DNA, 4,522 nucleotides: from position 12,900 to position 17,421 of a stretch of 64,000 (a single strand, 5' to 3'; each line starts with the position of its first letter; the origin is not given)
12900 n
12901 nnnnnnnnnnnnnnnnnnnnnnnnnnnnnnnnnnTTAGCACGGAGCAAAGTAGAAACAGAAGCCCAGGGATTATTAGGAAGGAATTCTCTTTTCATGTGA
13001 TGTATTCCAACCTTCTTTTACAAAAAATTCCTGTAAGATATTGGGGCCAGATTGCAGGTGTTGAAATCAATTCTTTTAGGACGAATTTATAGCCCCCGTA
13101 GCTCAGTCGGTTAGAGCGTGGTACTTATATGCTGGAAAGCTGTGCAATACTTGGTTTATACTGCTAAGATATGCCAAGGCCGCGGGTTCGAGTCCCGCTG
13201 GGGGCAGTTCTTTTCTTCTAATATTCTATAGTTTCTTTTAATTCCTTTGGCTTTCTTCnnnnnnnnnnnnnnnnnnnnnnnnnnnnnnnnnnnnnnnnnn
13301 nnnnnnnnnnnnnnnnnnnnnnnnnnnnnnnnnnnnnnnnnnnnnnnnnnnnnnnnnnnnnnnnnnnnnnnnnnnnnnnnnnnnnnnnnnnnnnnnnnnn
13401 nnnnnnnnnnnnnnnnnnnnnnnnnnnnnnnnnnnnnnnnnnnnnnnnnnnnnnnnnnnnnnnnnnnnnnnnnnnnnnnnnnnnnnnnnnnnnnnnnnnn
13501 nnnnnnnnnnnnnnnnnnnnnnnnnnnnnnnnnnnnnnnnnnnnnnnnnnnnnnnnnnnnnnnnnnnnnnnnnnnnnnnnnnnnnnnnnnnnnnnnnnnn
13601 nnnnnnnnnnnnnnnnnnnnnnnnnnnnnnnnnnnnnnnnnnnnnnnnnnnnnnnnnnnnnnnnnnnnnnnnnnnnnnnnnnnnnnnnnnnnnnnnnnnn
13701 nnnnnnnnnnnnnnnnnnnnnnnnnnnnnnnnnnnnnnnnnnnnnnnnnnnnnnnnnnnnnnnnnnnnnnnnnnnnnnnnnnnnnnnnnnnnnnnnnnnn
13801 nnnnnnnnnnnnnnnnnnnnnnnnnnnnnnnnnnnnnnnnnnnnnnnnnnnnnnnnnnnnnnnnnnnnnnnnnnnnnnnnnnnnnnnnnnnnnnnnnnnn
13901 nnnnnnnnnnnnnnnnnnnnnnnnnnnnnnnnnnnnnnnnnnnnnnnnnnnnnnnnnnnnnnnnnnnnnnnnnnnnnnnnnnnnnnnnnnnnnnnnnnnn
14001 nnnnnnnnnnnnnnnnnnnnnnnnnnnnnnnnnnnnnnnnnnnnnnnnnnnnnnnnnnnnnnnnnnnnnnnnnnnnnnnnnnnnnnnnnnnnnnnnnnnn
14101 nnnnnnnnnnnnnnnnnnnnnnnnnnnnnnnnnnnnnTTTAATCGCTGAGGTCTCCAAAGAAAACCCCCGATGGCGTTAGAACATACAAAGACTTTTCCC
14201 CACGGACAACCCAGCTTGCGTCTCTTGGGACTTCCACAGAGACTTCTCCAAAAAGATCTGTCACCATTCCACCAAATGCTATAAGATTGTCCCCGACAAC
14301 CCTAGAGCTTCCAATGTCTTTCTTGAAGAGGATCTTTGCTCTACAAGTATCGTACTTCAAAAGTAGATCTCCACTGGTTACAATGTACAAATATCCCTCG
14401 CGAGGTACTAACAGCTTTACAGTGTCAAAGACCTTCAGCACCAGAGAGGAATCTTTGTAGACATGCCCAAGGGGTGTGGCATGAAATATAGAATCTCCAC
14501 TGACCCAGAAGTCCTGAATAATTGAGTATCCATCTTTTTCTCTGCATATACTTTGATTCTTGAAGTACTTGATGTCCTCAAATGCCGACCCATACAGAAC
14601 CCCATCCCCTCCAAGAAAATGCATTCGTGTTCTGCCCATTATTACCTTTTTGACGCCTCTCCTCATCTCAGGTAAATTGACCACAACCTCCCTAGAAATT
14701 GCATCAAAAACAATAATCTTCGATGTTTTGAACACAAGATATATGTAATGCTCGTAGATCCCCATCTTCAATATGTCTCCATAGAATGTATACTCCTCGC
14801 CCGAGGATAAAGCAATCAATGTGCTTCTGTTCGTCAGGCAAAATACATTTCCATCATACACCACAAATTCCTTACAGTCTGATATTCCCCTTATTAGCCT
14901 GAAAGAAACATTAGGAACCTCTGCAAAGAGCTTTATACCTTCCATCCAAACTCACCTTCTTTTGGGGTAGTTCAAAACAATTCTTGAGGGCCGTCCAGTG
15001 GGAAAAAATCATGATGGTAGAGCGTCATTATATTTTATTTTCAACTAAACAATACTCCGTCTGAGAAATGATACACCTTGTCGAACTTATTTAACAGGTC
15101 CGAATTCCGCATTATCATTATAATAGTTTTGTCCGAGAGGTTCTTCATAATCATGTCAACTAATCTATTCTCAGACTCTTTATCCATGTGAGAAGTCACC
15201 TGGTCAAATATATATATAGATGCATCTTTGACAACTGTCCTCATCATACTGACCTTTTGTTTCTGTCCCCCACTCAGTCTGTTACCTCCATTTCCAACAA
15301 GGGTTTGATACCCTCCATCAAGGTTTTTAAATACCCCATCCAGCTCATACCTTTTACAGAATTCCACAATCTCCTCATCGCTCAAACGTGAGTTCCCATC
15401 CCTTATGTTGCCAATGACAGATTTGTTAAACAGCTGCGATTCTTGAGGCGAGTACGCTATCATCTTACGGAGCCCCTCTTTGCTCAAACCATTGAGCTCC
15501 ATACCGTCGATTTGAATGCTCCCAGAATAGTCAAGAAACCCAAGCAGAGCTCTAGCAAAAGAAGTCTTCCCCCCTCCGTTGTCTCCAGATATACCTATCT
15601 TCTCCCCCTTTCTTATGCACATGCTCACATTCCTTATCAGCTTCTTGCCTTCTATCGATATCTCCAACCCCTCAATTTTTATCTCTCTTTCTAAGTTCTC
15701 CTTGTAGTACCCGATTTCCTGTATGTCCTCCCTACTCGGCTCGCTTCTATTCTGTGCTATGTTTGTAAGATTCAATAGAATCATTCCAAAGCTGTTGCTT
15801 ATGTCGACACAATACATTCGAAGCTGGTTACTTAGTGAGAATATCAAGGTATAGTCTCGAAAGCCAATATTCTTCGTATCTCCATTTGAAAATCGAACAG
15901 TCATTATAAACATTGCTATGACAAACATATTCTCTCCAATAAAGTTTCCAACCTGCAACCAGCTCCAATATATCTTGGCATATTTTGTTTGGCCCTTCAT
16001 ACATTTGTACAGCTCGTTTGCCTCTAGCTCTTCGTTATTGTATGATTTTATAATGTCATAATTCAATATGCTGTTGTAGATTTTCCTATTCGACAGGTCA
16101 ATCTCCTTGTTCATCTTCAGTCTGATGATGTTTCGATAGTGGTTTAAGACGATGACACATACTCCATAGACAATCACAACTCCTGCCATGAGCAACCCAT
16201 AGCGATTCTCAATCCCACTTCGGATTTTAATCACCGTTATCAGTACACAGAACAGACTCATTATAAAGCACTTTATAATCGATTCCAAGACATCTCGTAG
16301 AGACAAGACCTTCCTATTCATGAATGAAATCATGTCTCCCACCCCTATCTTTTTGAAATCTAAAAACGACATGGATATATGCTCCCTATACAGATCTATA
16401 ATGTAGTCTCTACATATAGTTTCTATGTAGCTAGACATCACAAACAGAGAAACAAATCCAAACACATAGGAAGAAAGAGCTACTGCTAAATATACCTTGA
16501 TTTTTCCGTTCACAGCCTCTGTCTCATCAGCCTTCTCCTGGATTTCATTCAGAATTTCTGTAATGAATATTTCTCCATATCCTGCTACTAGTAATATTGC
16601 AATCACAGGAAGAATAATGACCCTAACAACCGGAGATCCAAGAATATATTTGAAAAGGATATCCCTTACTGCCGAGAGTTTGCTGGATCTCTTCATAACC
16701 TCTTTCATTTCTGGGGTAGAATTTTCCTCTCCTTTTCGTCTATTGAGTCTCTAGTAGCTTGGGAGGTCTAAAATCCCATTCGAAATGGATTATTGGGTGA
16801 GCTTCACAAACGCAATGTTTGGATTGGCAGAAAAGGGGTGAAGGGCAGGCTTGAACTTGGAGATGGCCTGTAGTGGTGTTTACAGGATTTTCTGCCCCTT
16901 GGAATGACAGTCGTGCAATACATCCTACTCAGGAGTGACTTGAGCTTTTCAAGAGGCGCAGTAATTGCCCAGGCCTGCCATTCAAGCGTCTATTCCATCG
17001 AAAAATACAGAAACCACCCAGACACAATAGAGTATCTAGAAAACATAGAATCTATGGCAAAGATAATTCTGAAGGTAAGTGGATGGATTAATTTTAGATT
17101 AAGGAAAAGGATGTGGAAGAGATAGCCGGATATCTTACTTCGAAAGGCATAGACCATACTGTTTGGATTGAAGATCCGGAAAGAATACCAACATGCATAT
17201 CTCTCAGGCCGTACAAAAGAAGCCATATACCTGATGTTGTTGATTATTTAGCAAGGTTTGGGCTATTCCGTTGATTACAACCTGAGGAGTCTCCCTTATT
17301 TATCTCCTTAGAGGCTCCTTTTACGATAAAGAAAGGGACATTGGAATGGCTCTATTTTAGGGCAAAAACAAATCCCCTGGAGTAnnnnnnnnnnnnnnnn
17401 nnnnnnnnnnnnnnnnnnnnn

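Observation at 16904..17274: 23-nt spliceosomal micro-intron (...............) splitting a PTRHD1-like peptidyl-tRNA hydrolase gene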

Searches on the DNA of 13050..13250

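Call 66: search_rna_families(source=window, start=13050, end=13250, threshold=gathering, show_alignments=1)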
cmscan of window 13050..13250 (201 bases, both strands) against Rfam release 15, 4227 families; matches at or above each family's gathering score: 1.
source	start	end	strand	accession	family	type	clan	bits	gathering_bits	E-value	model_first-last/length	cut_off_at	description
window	13092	13206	+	RF00005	tRNA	Gene; tRNA;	CL00001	57.2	29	3.3e-12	1-71/71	no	tRNA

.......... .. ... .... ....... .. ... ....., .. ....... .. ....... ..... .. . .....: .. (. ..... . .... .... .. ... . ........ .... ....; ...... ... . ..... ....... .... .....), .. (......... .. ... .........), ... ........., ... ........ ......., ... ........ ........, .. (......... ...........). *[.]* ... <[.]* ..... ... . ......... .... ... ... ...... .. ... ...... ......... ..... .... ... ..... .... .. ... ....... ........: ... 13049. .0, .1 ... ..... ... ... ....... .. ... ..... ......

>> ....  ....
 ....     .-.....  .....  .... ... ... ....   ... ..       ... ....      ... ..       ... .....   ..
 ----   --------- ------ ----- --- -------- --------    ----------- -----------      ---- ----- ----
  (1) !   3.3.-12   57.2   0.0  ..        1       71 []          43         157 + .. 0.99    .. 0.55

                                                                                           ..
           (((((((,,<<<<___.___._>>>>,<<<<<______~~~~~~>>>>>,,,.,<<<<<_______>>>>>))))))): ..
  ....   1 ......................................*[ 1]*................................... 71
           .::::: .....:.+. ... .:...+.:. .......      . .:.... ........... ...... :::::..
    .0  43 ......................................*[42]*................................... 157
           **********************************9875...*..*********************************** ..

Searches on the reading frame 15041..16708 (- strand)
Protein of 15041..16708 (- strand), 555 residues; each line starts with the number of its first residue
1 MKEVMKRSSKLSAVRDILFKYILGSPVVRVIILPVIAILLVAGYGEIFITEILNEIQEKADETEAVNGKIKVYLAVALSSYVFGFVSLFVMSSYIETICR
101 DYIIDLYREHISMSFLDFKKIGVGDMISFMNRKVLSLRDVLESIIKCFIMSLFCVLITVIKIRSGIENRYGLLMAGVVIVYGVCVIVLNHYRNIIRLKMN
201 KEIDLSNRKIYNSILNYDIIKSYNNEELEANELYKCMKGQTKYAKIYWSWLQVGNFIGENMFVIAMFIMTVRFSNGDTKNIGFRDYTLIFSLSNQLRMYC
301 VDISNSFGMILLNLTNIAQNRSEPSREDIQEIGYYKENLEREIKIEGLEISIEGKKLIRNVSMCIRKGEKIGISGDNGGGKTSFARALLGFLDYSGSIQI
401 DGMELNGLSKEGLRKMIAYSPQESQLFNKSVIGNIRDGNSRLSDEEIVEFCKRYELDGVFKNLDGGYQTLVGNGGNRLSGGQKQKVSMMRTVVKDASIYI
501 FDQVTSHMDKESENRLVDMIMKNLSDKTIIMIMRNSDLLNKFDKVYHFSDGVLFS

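Call 78: search_protein_families(library=pfam, proteins=[window:15041-16708:-], max_evalue=0.00001)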
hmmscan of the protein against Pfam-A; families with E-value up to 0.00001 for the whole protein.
window:15041-16708:- (555 aa): 3 families
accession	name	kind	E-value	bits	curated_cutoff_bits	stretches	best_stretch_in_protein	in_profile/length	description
PF00005.33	ABC_tran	-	1.6e-23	84.2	25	1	359-505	2-136/137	ABC transporter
PF00664.28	ABC_membrane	-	2.6e-13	50.7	28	1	31-298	4-272/274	ABC transporter transmembrane region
PF02463.25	SMC_N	-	1.1e-06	28.7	40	0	371-547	27-210/220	RecF/RecN/SMC N terminal domain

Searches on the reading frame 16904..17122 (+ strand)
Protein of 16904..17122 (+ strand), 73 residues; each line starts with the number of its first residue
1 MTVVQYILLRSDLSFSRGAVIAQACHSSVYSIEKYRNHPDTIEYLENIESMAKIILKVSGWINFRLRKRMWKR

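Call 4: search_protein_families(library=pfam, proteins=[window:16904-17122:+], max_evalue=1)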
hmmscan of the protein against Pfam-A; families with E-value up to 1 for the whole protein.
seq(73 aa): 1 family
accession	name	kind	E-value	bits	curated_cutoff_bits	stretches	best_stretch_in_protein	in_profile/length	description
PF01981.21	PTH2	-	2.1e-10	41.3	23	1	4-59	2-57/115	Peptidyl-tRNA hydrolase PTH2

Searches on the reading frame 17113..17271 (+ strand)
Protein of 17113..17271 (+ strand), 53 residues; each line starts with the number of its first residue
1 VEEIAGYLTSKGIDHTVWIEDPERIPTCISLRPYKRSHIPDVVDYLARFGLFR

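Call 4: search_protein_families(library=pfam, proteins=[window:17113-17271:+], max_evalue=1)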
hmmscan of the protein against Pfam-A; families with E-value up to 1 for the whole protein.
seq(53 aa): 1 family
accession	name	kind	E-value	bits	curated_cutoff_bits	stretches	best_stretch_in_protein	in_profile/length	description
PF01981.21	PTH2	-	0.0028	18.3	23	1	1-46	62-112/115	Peptidyl-tRNA hydrolase PTH2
